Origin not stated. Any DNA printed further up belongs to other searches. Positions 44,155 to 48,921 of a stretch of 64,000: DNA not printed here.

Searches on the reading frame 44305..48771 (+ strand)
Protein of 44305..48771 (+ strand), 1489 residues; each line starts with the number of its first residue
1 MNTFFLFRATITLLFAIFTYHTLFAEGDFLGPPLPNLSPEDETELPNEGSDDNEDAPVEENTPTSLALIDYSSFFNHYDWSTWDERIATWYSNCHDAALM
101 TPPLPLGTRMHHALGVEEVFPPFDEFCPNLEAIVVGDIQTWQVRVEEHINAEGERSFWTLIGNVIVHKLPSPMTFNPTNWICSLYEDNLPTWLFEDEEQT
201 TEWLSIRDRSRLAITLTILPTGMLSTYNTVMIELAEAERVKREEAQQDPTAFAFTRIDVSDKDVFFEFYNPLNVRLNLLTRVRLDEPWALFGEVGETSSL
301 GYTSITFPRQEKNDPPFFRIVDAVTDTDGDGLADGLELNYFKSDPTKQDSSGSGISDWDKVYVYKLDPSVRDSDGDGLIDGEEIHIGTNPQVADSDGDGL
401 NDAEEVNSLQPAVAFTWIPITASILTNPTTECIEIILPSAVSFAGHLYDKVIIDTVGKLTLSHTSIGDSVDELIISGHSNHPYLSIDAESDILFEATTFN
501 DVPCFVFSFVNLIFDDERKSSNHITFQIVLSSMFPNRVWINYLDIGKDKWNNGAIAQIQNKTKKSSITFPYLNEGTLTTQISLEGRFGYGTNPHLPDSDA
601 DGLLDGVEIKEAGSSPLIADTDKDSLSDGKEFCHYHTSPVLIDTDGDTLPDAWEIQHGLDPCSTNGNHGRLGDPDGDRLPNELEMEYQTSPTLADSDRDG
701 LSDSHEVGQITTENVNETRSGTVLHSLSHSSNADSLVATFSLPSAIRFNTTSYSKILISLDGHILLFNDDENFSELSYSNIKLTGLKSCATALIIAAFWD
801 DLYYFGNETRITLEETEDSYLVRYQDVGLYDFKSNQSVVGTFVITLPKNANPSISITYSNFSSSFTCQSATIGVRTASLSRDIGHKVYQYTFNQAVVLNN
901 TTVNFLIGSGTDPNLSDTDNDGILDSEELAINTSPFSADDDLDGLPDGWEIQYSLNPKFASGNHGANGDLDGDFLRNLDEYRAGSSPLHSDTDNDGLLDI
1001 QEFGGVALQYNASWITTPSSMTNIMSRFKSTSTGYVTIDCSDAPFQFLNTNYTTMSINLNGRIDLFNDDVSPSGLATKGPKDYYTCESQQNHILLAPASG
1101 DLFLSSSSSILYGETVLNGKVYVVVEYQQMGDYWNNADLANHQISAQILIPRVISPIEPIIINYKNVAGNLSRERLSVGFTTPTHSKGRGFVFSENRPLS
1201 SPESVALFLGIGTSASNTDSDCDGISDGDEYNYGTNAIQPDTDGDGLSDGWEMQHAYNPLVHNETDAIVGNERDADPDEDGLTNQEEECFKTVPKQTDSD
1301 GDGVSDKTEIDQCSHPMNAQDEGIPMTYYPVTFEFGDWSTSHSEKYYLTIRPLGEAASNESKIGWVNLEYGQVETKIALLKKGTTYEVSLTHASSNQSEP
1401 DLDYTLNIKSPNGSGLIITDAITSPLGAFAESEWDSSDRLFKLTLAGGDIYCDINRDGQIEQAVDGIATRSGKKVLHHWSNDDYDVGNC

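Call 67: search_protein_families(library=pfam, alignment_id=A4, max_evalue=0.001)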
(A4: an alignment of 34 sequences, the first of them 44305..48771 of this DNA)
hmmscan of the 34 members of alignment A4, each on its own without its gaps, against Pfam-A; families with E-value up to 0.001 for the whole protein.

A. member 1, window:44305-48771:+ (1489 aa): 1 family
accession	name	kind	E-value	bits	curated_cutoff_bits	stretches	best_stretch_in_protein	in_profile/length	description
PF18884.5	TSP3_bac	-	3.2e-33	113.6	25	4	326-347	1-21/22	Bacterial TSP3 repeat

B. families by the number of members that match (of 34 scanned): 14 families
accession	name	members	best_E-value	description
PF18884.5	TSP3_bac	11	5.7e-83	Bacterial TSP3 repeat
PF13385.13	Laminin_G_3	9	5.1e-45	Concanavalin A-like lectin/glucanases superfamily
PF09136.16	Glucodextran_B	7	5.5e-13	Glucodextranase, domain B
PF25390.1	WD40_RLD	4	1.3e-79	RCC1-like domain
PF13540.12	RCC1_2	4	3.1e-50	Regulator of chromosome condensation (RCC1) repeat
PF00415.24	RCC1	4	3.2e-49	Regulator of chromosome condensation (RCC1) repeat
PF25384.1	Alsin_RLD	4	8.2e-09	Alsin RCC1-like domain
PF19077.6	Big_13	4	3.8e-08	Bacterial Ig-like domain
PF17957.7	Big_7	3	1e-11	Bacterial Ig domain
PF02368.24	Big_2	1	2.3e-07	Bacterial Ig-like domain (group 2)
PF07495.19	Y_Y_Y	1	3.1e-05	Y_Y_Y domain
PF17789.7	MG4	1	0.0001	Macroglobulin domain MG4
PF00041.27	fn3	1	0.00011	Fibronectin type III domain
PF13629.12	T2SS-T3SS_pil_N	1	0.0006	Pilus formation protein N terminal region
